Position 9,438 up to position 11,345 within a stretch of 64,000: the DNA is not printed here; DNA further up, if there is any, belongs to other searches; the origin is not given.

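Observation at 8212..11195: Translationally coupled arginine-deiminase paralog pair in which the upstream copy has lost the catalytic cysteine (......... changed to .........)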

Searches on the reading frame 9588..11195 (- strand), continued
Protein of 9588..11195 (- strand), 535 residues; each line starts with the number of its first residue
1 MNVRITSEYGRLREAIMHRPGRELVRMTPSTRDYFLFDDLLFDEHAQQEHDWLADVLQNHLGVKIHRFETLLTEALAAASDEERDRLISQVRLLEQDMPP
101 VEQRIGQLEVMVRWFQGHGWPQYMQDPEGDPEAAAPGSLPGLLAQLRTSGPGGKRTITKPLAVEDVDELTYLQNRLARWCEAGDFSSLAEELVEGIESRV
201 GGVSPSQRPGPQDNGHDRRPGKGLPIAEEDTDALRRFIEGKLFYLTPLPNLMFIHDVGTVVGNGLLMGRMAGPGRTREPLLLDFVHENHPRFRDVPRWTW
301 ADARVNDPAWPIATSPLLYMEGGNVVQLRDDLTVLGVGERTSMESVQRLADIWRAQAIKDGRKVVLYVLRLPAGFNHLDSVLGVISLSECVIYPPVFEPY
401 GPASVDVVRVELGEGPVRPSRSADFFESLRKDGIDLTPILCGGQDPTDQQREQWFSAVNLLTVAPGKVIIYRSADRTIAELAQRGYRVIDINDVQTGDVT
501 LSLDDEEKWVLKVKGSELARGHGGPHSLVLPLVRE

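Call 10: find_related_loci(query=A1, collection=genome_contigs, flank=10000)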
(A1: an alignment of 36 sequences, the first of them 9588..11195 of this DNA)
Query A1 (535 aa) in genome_contigs; peptide patterns used: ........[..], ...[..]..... (x = any residue, [..] = any of these).
88 stretches matched a pattern; 39 encode a relative of the query (tblastn E <= 1e-3); 38 distinct loci.
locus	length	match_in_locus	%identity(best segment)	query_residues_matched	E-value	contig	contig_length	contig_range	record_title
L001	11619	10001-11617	84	1-535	0e+0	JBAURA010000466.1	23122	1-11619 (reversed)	MAG: Chloroflexia bacterium isolate MFD09212_ilm_asm_bin2 k127_93237, whole genome shotgun sequence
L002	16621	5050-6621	73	2-535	0e+0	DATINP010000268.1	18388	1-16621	MAG TPA_asm: Chloroflexia bacterium isolate SMAG_U15799 k141_1385866, whole genome shotgun sequence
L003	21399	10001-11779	72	1-535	0e+0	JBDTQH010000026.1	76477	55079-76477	MAG: Chloroflexota bacterium isolate cluster3_bin.217 NODE_651_length_76477_cov_16.402737, whole genome shotgun sequence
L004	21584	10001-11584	70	1-535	0e+0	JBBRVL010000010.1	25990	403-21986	MAG: Chloroflexia bacterium isolate La3_metabat2.148 La3_metabat2.148_K_551281_L_25990_cov_9.0000, whole genome shotgun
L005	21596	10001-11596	70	1-535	0e+0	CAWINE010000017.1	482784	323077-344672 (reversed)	MAG: uncultured Chloroflexia bacterium isolate MFD01213.bin.2.117 genome assembly, contig: contig_4607, whole genome sho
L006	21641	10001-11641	69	1-535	0e+0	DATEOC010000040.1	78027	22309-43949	MAG TPA_asm: Chloroflexia bacterium isolate SMAG_U8985 k141_2083170, whole genome shotgun sequence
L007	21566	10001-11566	69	1-535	0e+0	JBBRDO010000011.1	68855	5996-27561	MAG: Chloroflexia bacterium isolate Co_metawrap_2454 Cmw_2454_k141_23292459_length_68855_cov_31.0000, whole genome shotg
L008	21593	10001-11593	69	1-535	0e+0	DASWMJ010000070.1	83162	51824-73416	MAG TPA_asm: Chloroflexia bacterium isolate SMAG_U3384 k141_382605, whole genome shotgun sequence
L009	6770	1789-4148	68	1-535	0e+0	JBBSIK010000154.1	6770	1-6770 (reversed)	MAG: Chloroflexia bacterium isolate LS3_sbin.33 LS3_sbin.33_K_51337_L_6770_cov_10.0000, whole genome shotgun sequence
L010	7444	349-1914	67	3-535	0e+0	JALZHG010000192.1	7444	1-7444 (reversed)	MAG: Chloroflexota bacterium isolate PEA bin11 SC8832_NODE_301_length_7444_cov_1.656417, whole genome shotgun sequence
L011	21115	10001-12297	67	3-535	0e+0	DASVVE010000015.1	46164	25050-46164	MAG TPA_asm: Chloroflexia bacterium isolate SMAG_U3335 k141_108728, whole genome shotgun sequence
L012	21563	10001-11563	67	3-535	0e+0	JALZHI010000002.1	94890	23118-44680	MAG: Chloroflexota bacterium isolate PEA bin13 SC8833_NODE_2_length_94890_cov_1.460454, whole genome shotgun sequence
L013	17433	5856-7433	67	1-535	0e+0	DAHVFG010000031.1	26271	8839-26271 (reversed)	MAG TPA_asm: Chloroflexi bacterium isolate clean1712 NODE_31_length_26271_cov_10.277540, whole genome shotgun sequence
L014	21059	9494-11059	67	3-535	0e+0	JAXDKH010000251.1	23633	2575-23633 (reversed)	MAG: Chloroflexia bacterium isolate BP_590 scaffold_596427, whole genome shotgun sequence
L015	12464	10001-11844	67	1-535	0e+0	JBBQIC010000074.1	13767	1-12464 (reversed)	MAG: Chloroflexia bacterium isolate Co_metawrap_852 Cmw_852_k141_15172689_length_13767_cov_19.0000, whole genome shotgun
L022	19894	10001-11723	48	2-534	3e-151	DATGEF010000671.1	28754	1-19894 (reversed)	MAG TPA_asm: Chloroflexia bacterium isolate SMAG_U9695 k141_271102, whole genome shotgun sequence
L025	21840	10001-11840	48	2-535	1e-142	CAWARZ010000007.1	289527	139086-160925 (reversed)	MAG: uncultured Chloroflexia bacterium isolate MFD02416.bin.2.68 genome assembly, contig: contig_54180, whole genome sho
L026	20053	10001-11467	46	2-534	2e-141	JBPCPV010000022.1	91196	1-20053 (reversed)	MAG: Chloroflexia bacterium isolate TH_ant_mag_191 S1Ck127_6989509_flag_0_multi_26.9943_len_91196, whole genome shotgun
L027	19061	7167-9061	48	2-535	1e-145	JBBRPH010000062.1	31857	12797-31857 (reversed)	MAG: Chloroflexia bacterium isolate La1_metabat2.426 LA1C_B2.426_k141_1939430L_31857_cov_21.0542, whole genome shotgun s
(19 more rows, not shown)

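Call 15: find_encoding_contigs(protein=P0002, flank=10000, max_places=2)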
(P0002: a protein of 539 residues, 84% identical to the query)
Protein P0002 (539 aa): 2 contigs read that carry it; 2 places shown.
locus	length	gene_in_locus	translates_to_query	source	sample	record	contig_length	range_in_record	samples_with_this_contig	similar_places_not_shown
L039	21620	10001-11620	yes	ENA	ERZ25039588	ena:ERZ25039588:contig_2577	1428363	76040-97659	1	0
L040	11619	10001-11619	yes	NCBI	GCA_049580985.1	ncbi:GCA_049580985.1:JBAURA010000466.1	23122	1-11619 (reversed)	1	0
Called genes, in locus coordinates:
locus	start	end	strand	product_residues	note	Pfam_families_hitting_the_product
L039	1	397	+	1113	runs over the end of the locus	PF00082:Peptidase_S8, PF24681:Kelch_KLHDC2_KLHL20_DRC7, PF24981:Beta-prop_ATRN-LZTR1, PF25210:Kelch_FKB95, PF01344:Kelch_1, PF13964:Beta-prop_Calicin, PF01344:Kelch_1, PF13415:Beta-prop_FBX42, +5 more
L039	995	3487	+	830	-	-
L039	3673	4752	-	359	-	PF00395:SLH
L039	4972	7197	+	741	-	PF00750:tRNA-synt_1d, PF05746:DALR_1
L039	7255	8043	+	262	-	PF00756:Esterase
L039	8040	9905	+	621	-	-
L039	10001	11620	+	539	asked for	PF02274:ADI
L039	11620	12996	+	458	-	PF02274:ADI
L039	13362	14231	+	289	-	PF20434:BD-FAE, PF07859:Abhydrolase_3, PF12697:Abhydrolase_6 (weak), PF00326:Peptidase_S9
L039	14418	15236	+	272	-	PF00106:adh_short, PF08659:KR, PF13561:adh_short_C2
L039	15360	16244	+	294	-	PF00698:Acyl_transf_1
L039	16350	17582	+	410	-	PF00109:ketoacyl-synt, PF00108:Thiolase_N (weak), PF02801:Ketoacyl-synt_C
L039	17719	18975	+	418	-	PF00109:ketoacyl-synt, PF02801:Ketoacyl-synt_C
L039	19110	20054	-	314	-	PF05257:CHAP (weak)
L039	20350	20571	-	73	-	-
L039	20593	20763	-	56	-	-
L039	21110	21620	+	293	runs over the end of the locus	PF04655:APH_6_hur, PF01636:APH (weak)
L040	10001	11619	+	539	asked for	PF02274:ADI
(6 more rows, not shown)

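Call 16: find_encoding_contigs(protein=P0057, flank=10000, max_places=2)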
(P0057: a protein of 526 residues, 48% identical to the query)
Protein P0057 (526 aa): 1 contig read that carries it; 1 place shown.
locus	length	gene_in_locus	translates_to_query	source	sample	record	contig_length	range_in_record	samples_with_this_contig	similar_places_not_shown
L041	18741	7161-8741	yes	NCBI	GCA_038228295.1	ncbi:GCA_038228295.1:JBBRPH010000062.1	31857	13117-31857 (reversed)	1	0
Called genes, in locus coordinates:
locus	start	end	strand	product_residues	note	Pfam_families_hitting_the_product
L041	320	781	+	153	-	-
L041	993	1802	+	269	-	PF00756:Esterase (weak)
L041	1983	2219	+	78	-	-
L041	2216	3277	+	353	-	PF13546:DDE_5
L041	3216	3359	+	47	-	-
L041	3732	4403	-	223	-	-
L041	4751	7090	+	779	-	PF00750:tRNA-synt_1d, PF05746:DALR_1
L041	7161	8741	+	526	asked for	PF02274:ADI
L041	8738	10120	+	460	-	PF02274:ADI, PF19420:DDAH_eukar (faint)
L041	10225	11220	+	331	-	PF00696:AA_kinase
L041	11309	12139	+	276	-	PF01841:Transglut_core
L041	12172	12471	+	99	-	PF03795:YCII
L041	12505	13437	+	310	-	PF02729:OTCace_N, PF00185:OTCace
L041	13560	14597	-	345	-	PF03198:Glyco_hydro_72 (weak)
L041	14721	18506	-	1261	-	PF12773:DZR, PF00211:Guanylate_cyc, PF13191:AAA_16, PF13424:TPR_12 (faint)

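Call 17: find_encoding_contigs(protein=P0023, flank=10000, max_places=2)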
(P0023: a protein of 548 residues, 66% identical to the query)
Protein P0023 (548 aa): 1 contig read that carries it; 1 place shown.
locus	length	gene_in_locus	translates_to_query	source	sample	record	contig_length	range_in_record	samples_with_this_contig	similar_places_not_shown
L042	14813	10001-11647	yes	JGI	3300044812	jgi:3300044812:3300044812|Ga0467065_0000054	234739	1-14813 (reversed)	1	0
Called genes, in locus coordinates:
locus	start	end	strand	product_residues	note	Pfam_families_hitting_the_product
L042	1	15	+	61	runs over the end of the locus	-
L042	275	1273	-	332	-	PF10708:DUF2510 (faint)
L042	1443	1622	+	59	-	-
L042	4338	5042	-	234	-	PF07638:Sigma70_ECF (weak), PF04542:Sigma70_r2, PF08281:Sigma70_r4_2, PF04545:Sigma70_r4 (weak)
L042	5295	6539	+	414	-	-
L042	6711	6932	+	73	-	-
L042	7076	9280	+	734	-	PF03485:Arg_tRNA_synt_N (faint), PF00750:tRNA-synt_1d, PF05746:DALR_1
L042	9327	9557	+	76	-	-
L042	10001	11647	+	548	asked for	PF02274:ADI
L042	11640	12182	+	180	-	PF10905:DUF2695, PF16277:DUF4926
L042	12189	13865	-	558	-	PF00528:BPD_transp_1, PF01040:UbiA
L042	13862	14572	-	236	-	PF00005:ABC_tran, PF13304:AAA_21 (faint)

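Call 24: search_protein_representatives(protein=window:9588-11195:-)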
Query: 535 residues. Proteins with E-value up to 0.001 (for the whole library): 2357; up to 1e-10: 829; up to 1e-30: 186. The best 150 are listed.
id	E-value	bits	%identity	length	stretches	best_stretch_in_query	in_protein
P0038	1.8e-240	815.4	69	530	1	1-535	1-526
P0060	7.9e-141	486.6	65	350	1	171-535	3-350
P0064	3.6e-112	392.0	60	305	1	1-301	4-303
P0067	5.6e-100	351.8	62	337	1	173-422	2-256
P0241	2.0e-97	343.4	36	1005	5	240-535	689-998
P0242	1.1e-84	301.2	36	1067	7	317-496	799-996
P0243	1.7e-79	284.1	62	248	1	27-254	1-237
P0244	1.9e-76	274.1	44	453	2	231-535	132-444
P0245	2.9e-64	233.9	39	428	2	234-535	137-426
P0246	3.6e-64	233.6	37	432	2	233-534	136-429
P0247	2.3e-62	227.6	38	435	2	240-535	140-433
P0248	1.7e-61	224.8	84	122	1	1-122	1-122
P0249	6.4e-59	216.3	36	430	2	191-534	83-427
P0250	7.9e-58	212.7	36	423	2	238-535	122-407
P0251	5.6e-56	206.6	36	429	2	242-535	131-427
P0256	1.8e-50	188.4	37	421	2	228-535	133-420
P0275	8.9e-44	166.3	40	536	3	309-534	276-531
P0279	8.4e-43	163.1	36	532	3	319-534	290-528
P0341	4.3e-36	140.9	34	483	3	312-534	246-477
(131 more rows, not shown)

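Call 27: find_encoding_contigs(protein=P0241, flank=8000, max_places=3)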
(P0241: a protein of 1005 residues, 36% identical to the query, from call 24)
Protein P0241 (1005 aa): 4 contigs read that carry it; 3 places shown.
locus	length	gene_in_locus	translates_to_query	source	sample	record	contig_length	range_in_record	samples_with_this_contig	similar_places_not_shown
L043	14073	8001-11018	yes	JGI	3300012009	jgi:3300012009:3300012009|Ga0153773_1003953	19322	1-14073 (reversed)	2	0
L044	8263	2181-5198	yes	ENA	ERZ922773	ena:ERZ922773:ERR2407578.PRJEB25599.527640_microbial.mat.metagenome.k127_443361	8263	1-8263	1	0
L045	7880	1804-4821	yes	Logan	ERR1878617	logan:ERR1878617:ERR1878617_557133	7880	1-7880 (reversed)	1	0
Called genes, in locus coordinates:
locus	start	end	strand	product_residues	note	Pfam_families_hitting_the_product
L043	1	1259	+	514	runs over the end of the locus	PF00206:Lyase_1, PF14698:ASL_C2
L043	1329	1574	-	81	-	-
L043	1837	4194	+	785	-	PF00750:tRNA-synt_1d, PF05746:DALR_1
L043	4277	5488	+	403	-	PF00009:GTP_EFTU, PF03144:GTP_EFTU_D2, PF03143:GTP_EFTU_D3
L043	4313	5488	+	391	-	PF00009:GTP_EFTU, PF03144:GTP_EFTU_D2, PF03143:GTP_EFTU_D3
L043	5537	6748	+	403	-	PF00009:GTP_EFTU, PF03144:GTP_EFTU_D2, PF03143:GTP_EFTU_D3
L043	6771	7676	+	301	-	PF06325:PrmA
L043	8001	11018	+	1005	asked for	PF02274:ADI, PF19420:DDAH_eukar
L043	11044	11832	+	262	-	PF01209:Ubie_methyltran, PF13489:Methyltransf_23, PF02353:CMAS, PF13847:Methyltransf_31, PF08241:Methyltransf_11, PF08242:Methyltransf_12, PF13649:Methyltransf_25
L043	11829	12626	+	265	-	PF00561:Abhydrolase_1, PF12146:Hydrolase_4, PF12697:Abhydrolase_6, PF03096:Ndr, PF08386:Abhydrolase_4 (weak)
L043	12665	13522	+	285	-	PF06325:PrmA, PF08241:Methyltransf_11, PF13649:Methyltransf_25 (weak)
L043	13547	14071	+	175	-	?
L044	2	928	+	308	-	?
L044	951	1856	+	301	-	PF06325:PrmA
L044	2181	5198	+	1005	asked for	PF02274:ADI, PF19420:DDAH_eukar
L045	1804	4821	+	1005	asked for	PF02274:ADI, PF19420:DDAH_eukar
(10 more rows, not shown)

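Call 28: find_encoding_contigs(protein=P0245, flank=8000, max_places=3)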
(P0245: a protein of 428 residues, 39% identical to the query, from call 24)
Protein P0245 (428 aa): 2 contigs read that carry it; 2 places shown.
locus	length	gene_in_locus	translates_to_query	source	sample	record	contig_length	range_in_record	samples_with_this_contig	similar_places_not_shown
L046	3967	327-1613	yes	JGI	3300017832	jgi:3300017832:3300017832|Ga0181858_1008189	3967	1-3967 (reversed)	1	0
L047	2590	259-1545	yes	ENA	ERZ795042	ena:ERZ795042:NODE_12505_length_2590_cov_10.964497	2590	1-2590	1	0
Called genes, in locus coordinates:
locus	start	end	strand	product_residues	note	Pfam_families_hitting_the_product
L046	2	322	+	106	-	?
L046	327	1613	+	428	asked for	PF02274:ADI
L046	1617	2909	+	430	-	PF00884:Sulfatase, PF01663:Phosphodiest (faint), PF16347:SGSH_C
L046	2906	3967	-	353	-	?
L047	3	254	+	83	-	?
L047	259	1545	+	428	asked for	PF02274:ADI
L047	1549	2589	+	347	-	?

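Call 30: find_encoding_contigs(protein=P0244, flank=8000, max_places=3)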
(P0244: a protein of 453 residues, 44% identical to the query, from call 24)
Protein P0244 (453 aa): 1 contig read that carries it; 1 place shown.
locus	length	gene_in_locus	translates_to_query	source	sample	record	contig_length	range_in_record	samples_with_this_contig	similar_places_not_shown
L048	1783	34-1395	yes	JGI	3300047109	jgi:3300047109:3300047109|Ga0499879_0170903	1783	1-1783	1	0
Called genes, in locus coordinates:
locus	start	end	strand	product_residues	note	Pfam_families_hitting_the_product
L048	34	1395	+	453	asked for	PF02274:ADI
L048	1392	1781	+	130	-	?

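Call 31: find_encoding_contigs(protein=P0279, flank=8000, max_places=3)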
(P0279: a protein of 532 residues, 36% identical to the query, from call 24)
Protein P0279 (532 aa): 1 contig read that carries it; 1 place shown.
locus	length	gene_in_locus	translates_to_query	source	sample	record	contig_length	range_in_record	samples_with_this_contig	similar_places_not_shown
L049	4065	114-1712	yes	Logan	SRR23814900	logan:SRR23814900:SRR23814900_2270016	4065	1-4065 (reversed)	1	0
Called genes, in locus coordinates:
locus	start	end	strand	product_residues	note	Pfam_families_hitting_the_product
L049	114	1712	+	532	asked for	PF02274:ADI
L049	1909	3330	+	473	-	PF02274:ADI, PF19420:DDAH_eukar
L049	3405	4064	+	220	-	?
